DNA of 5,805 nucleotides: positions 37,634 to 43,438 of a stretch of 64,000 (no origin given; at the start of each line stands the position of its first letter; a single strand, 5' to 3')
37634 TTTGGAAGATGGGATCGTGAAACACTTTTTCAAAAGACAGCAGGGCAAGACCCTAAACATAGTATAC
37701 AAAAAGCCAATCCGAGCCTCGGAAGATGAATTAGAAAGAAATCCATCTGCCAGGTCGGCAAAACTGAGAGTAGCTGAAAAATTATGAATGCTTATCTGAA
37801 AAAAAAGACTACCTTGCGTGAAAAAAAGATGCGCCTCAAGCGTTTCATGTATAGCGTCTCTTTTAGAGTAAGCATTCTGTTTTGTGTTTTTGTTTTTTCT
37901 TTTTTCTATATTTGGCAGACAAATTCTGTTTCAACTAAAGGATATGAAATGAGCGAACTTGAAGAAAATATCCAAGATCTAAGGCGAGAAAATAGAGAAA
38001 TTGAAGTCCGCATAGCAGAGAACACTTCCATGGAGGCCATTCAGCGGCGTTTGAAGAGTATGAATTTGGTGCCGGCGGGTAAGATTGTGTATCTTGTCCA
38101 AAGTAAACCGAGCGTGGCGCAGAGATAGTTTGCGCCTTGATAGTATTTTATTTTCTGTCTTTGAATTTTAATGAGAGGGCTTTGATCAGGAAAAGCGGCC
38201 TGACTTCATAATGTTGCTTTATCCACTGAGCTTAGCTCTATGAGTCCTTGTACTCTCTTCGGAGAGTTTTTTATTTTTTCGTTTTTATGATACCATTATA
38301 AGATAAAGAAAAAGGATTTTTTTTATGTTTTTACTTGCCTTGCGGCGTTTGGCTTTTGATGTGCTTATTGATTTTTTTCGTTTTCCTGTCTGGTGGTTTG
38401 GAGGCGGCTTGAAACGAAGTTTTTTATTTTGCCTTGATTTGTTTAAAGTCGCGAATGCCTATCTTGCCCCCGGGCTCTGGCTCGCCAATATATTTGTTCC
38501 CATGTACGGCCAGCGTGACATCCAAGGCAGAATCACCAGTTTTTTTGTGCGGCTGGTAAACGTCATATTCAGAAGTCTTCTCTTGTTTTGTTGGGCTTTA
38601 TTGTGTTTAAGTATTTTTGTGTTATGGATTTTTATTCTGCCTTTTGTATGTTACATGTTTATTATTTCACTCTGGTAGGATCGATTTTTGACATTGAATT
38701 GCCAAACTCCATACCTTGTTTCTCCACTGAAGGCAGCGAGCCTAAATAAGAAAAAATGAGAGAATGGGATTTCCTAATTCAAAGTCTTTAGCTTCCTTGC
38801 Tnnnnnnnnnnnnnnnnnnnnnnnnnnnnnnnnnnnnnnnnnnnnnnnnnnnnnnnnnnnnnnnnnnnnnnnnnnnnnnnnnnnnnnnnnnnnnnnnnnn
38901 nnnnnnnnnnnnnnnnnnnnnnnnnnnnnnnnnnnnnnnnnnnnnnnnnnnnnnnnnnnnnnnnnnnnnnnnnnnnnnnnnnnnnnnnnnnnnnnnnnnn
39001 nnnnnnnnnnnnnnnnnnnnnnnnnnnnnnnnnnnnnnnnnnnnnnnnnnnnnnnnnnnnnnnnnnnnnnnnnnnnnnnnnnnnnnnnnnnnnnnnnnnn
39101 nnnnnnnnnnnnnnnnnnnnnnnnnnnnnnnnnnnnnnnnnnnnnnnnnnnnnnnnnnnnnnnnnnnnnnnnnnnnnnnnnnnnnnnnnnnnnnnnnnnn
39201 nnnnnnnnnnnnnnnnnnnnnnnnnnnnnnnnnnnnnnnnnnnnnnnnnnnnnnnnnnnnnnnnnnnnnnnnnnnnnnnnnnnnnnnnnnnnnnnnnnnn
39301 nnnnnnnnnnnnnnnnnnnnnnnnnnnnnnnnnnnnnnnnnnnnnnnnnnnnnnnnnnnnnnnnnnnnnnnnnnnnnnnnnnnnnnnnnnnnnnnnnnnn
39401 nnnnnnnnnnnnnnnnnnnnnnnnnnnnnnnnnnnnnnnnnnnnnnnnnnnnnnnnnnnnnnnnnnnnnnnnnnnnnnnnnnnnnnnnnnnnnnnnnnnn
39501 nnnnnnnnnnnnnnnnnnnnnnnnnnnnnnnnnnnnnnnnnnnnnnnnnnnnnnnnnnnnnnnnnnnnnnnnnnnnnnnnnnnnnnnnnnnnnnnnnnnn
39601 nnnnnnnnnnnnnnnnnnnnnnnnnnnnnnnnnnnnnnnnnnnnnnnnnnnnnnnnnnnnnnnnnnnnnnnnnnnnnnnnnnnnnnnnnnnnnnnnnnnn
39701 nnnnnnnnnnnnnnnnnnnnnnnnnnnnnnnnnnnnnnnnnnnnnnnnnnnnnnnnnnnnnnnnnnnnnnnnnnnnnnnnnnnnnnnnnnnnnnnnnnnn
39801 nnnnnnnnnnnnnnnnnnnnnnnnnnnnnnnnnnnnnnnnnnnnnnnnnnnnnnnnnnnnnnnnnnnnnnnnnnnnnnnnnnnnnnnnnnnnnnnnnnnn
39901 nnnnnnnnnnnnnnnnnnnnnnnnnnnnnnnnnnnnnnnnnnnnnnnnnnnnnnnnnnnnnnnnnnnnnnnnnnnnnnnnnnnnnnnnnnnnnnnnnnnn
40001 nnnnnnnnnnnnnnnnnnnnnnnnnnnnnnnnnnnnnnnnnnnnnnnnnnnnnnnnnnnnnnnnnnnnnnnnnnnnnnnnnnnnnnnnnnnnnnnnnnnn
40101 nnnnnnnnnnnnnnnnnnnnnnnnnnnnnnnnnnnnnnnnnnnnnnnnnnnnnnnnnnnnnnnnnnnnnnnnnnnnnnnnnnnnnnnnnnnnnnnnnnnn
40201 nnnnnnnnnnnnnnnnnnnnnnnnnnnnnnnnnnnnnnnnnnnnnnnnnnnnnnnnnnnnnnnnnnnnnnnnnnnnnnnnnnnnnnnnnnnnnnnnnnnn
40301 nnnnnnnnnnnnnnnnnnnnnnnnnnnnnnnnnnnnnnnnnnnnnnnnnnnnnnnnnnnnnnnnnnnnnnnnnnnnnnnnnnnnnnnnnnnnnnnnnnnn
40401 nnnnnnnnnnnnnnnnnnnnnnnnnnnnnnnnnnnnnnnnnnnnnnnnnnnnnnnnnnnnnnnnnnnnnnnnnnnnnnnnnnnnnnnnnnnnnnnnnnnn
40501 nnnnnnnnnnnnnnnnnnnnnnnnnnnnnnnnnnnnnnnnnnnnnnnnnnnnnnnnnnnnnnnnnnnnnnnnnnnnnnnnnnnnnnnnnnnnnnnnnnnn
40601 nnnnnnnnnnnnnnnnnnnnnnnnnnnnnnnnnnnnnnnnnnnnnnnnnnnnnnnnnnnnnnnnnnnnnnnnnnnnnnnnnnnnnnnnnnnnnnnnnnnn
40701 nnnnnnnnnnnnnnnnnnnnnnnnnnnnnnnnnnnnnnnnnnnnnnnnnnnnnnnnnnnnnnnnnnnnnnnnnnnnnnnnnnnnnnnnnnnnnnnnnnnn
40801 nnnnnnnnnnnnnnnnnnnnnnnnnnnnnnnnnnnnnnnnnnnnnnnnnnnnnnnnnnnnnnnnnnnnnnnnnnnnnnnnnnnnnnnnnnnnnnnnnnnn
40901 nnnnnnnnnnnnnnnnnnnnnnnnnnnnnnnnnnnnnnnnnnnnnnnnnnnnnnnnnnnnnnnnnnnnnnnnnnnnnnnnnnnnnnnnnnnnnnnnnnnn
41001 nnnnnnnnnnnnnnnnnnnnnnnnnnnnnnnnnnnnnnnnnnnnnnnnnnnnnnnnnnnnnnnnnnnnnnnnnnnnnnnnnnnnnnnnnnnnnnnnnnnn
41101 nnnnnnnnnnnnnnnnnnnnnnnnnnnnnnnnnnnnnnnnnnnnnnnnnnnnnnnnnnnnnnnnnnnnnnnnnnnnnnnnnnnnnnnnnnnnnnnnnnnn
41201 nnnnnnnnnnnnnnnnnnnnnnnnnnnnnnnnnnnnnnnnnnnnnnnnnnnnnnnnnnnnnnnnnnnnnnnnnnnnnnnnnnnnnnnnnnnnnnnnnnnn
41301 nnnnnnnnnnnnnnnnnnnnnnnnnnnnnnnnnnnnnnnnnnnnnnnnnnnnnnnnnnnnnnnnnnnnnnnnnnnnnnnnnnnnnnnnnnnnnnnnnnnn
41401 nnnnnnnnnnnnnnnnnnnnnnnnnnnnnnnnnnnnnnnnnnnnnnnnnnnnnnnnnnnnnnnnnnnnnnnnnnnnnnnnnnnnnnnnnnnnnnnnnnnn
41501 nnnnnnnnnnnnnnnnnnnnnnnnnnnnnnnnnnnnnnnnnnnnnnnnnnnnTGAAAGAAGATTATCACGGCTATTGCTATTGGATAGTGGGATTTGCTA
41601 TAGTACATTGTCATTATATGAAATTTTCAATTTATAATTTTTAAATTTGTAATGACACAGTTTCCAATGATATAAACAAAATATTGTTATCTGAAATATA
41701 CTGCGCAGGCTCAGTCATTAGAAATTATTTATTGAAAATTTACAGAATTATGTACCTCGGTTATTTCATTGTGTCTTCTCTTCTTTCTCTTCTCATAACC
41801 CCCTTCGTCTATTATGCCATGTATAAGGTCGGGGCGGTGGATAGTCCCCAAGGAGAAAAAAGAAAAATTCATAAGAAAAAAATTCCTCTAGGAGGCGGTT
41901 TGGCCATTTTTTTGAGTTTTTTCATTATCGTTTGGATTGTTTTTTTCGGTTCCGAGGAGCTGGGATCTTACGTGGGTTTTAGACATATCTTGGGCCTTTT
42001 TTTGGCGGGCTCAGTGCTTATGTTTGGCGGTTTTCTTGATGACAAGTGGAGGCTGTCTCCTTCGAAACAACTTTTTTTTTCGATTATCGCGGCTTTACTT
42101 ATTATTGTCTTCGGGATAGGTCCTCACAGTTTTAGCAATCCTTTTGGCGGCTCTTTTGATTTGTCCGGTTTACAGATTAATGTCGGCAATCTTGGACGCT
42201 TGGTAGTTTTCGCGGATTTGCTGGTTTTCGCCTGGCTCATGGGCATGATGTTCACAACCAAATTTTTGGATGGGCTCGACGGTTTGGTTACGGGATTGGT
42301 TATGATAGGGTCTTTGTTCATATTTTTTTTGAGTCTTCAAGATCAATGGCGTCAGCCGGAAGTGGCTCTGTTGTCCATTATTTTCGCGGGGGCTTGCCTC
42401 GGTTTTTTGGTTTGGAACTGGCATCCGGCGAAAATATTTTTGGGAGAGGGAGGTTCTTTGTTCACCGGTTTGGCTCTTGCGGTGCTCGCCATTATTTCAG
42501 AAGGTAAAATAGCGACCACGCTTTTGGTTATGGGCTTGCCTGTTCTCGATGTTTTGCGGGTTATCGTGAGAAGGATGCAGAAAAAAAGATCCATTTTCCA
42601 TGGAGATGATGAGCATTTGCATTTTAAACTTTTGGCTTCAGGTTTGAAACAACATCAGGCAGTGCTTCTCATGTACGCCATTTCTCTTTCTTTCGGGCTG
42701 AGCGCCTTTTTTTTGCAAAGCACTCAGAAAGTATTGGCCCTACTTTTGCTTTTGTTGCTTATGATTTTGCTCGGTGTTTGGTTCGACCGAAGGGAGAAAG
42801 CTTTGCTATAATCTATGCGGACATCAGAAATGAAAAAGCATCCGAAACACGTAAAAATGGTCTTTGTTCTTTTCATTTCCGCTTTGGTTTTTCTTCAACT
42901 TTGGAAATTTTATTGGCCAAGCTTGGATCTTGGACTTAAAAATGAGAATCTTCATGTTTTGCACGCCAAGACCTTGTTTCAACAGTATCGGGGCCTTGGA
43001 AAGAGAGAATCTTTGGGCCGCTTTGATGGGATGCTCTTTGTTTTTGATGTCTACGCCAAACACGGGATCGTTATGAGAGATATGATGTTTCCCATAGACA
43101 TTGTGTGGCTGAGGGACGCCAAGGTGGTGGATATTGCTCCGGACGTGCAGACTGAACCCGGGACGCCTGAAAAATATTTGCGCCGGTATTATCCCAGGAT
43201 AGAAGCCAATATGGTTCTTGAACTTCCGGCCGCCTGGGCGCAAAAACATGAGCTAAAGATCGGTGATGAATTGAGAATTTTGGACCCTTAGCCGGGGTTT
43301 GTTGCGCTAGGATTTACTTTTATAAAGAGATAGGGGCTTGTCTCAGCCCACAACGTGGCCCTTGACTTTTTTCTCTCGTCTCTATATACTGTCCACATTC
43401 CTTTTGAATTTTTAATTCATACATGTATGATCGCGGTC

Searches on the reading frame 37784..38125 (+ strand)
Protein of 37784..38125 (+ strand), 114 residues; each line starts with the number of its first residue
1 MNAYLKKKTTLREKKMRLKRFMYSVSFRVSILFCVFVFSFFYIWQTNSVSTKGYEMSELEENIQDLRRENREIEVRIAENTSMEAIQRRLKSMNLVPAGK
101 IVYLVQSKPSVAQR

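Call 3: search_protein_families(library=pfam, proteins=[window:37784-38125:+], max_evalue=0.01)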
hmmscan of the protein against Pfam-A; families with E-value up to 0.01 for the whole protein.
window:37784-38125:+ (114 aa): 3 families
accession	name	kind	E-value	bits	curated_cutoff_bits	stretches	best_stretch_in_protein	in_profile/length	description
PF04977.20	DivIC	-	2.9e-06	27.4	28.9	1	31-106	1-78/80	Septum formation initiator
PF19579.4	FtsL_2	-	1.9e-05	25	24.6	1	30-98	20-87/100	Bacteriodetes cell division protein (FtsL-like)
PF15931.10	DUF4747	-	0.0068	16.3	27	1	17-93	86-163/257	Domain of unknown function (DUF4747)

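Call 31: search_protein_families(library=ncbifam, proteins=[window:37784-38125:+], max_evalue=0.01)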
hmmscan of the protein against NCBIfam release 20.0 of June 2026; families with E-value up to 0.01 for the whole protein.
window:37784-38125:+ (114 aa): 2 families
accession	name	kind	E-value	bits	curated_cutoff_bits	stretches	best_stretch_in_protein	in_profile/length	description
NF053549.1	FtsL_Actino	equivalog_domain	8.2e-07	28.8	55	1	29-106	5-82/83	cell division protein FtsL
TIGR02209.1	ftsL_broad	equivalog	0.0022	17.8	42.45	1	27-92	4-69/85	cell division protein FtsL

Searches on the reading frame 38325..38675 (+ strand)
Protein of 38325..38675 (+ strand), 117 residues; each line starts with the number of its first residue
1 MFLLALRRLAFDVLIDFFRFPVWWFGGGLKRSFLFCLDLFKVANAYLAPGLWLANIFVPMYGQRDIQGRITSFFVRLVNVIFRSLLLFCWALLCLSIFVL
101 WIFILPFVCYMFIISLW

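Call 3: search_protein_families(library=pfam, proteins=[window:38325-38675:+], max_evalue=0.01)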
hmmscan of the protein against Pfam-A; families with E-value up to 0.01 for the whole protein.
window:38325-38675:+ (117 aa): 0 families

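Call 4: search_protein_families(library=ncbifam, proteins=[window:38325-38675:+], max_evalue=0.01)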
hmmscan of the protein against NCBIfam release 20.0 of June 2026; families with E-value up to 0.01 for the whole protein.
window:38325-38675:+ (117 aa): 0 families

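Call 48: find_homologous_proteins(query=window:38325-38675:+, max_evalue=0.001)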
Query window:38325-38675:+ (117 aa): 26 proteins with E <= 0.001 among 30 candidates.
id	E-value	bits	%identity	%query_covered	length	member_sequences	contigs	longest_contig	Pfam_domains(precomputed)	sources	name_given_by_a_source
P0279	1.2e-68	247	100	100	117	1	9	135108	-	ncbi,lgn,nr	ncbi:MAG: hypothetical protein HYY51_03520 [Candidatus Magasanikbacteria bacterium]|nr:hypothetical 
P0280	3.2e-33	133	57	98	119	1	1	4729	-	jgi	-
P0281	2.4e-31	127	54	99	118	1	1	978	-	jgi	-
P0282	3.8e-30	123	53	99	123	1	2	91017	-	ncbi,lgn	-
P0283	1.7e-29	121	56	99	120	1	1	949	-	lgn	-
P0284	3.6e-29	120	53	98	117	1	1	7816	-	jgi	jgi:hypothetical protein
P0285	5.0e-29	119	57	98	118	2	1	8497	-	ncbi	ncbi:MAG: hypothetical protein ABII02_00550 [Candidatus Magasanikbacteria bacterium]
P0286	7.6e-27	112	56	98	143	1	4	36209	-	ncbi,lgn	-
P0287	3.6e-26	110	53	87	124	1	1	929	-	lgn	-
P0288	4.9e-26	109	53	80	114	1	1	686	-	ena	-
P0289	8.5e-26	109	51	80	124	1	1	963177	-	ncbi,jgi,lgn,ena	ncbi:MAG: hypothetical protein WC526_03020 [Patescibacteria group bacterium]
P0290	2.2e-25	107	53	87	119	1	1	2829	-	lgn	-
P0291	4.4e-25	106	50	80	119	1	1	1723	-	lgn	-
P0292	1.7e-23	101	46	95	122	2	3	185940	-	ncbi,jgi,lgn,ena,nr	ncbi:MAG TPA: hypothetical protein PLV72_00025 [Candidatus Magasanikbacteria bacterium]|nr:hypotheti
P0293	4.8e-23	100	49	84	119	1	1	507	-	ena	-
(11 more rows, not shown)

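Call 53: predict_structure(alignment_id=A4)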
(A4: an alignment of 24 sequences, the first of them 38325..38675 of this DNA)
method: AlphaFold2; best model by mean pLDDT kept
length: 117 residues; sequences in the alignment: 24
mean_pLDDT: 93.5   pTM: 0.71
mean pLDDT of the five models: 93.5, 93.1, 92.0, 91.2, 89.7
residues with pLDDT >= 90: 104; 70-90: 13; 50-70: 0; < 50: 0
segments of 3 or more residues with pLDDT < 50: none
pLDDT, mean of each block of 10 residues (from residue 1): 89 91 95 98 95 90 88 94 98 97 94 94
secondary structure, 60 per line:
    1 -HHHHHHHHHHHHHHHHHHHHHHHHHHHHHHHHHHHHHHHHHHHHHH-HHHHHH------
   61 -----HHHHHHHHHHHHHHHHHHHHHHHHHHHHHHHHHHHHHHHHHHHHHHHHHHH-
elements in order: H2-47 H49-54 H66-116

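Call 60: fold_search(model_id=the predicted structure, library=pdb)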
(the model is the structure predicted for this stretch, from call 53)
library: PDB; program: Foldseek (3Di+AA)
matches with E <= 10: 35; with E <= 0.001: 0
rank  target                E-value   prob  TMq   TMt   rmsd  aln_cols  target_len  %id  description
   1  8b6h_EG               1.9e+00  0.18  0.23  0.26   6.1        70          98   13  Cryo-EM structure of cytochrome c oxidase dimer (complex IV) from respiratory supercomplex of Tetrahymena thermophila (released 2023-03-29)
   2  8gym_Z1               3.6e+00  0.11  0.24  0.26   6.2        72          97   12  Cryo-EM structure of Tetrahymena thermophila respiratory mega-complex MC IV2+(I+III2+II)2 (released 2023-06-14)
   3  9hzm_0                4.1e+00  0.09  0.33  0.23  10.8       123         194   10  235 A SynPspA H1-5 rod after incubation with EPL (released 2025-08-13)
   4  7uw9_a                4.9e+00  0.15  0.41  0.10   6.4       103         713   16  Citrus V-ATPase State 1, H in contact with subunit a (released 2022-07-06)
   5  8glv_Eb               4.9e+00  0.08  0.29  0.04  21.4       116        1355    9  96-nm repeat unit of doublet microtubules from Chlamydomonas reinhardtii flagella (released 2023-05-31)
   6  8rq4                  4.9e+00  0.07  0.24  0.04   7.7        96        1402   19  Cryo-em structure of the rat Multidrug resistance-associated protein 2 (rMrp2) in complex with probenecid (released 2024-02-14)
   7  8e4g_a                5.5e+00  0.08  0.29  0.27  12.7       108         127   16  Remodeling of the bacteriophage T7 during initial infection (released 2023-09-27)
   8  9fqr_E5               5.5e+00  0.08  0.28  0.22  10.7       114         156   11  96-nm repeat of axonemal doublet microtubules from bovine sperm (released 2025-03-26)
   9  8to0_I                5.8e+00  0.08  0.29  0.16   9.2       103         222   11  48-nm repeating structure of doublets from mouse sperm flagella (released 2023-11-01)
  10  5j9t_D                6.2e+00  0.08  0.29  0.29   7.4        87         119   14  Crystal structure of the NuA4 core complex (released 2016-10-26)
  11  9p6i_C                6.5e+00  0.16  0.34  0.25   5.0        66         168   15  Crystal Structure of the Histidine Kinase VC2136 from Vibrio cholerae serotype O1 (released 2025-08-20)
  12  5me8_A                6.5e+00  0.08  0.27  0.30   6.6        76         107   13  N-terminal domain of the human tumor suppressor ING5 (released 2018-03-14)
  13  9rcv_E                6.9e+00  0.10  0.36  0.09  12.3        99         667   17  Structure of the Human Peptide-Loading Complex Arrested by HCMV US6 (released 2025-12-03)
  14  9jz0_0                6.9e+00  0.08  0.31  0.30   8.5        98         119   11  portal-tail complex of DNA-ejected T7 (released 2024-12-11)
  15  9g2r_F                6.9e+00  0.08  0.28  0.16   9.8        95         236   17  Endophilin B1 dimers bound to nanodiscs (released 2024-08-07)
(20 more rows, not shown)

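Call 70: search_protein_families(library=padloc, proteins=[window:38325-38675:+], max_evalue=0.001)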
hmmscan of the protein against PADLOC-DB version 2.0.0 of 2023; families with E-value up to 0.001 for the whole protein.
window:38325-38675:+ (117 aa): 0 families

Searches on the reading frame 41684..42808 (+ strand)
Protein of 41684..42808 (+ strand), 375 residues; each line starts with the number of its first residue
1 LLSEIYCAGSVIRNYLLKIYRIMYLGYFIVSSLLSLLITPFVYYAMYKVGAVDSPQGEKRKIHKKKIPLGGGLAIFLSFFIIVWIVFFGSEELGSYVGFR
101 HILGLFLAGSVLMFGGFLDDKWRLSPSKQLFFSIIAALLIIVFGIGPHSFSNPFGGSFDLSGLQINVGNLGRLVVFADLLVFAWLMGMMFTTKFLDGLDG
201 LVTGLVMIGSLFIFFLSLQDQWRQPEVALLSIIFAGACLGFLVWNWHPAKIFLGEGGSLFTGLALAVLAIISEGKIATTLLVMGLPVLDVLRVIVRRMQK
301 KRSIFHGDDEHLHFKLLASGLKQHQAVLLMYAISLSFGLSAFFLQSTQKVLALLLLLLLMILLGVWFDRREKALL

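Call 3: search_protein_families(library=pfam, proteins=[window:41684-42808:+], max_evalue=0.01)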
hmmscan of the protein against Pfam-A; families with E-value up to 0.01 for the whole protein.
window:41684-42808:+ (375 aa): 1 family
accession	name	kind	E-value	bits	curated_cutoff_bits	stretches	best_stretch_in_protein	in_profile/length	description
PF00953.26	Glycos_transf_4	-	1.8e-30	106.5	27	1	103-272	2-159/160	Glycosyl transferase family 4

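Call 31: search_protein_families(library=ncbifam, proteins=[window:41684-42808:+], max_evalue=0.01)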
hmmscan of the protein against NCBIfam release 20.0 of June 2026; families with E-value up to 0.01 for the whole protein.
window:41684-42808:+ (375 aa): 3 families
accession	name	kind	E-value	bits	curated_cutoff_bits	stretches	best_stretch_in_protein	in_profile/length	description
TIGR02380.1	ECA_wecA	exception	2.7e-26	92.5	326.05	1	41-361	17-324/346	UDP-N-acetylglucosamine--undecaprenyl-phosphate N-acetylglucosaminephosphotransferase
NF053644.1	MraY_archaea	equivalog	2.9e-23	82.7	450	1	177-336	182-334/340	pseudomurein biosynthesis MraY family phospho-N-acetylmuramoyl-pentapeptide-transferase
TIGR00445.1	mraY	equivalog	2.4e-17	63.4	192.05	1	49-341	17-314/321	phospho-N-acetylmuramoyl-pentapeptide-transferase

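Call 70: search_protein_families(library=padloc, proteins=[window:41750-42808:+], max_evalue=0.001)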
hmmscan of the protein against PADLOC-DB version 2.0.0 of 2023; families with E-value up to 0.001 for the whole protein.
window:41750-42808:+ (353 aa): 0 families

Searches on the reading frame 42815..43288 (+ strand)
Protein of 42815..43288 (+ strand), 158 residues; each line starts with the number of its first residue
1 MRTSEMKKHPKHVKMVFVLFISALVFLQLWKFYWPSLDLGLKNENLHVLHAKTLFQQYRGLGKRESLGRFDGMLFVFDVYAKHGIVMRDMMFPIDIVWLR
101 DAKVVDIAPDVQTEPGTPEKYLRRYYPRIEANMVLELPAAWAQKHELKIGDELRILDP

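Call 31: search_protein_families(library=ncbifam, proteins=[window:42815-43288:+], max_evalue=0.01)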
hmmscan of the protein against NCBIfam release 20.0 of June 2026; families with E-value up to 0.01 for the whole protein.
window:42815-43288:+ (158 aa): 1 family
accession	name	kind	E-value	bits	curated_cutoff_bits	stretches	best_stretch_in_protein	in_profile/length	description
NF002996.0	PRK03760.1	equivalog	1.2e-06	28.4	146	1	46-154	15-115/121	hypothetical protein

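Call 70: search_protein_families(library=padloc, proteins=[window:42815-43288:+], max_evalue=0.001)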
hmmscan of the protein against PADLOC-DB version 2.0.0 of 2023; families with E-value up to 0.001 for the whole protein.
window:42815-43288:+ (158 aa): 0 families
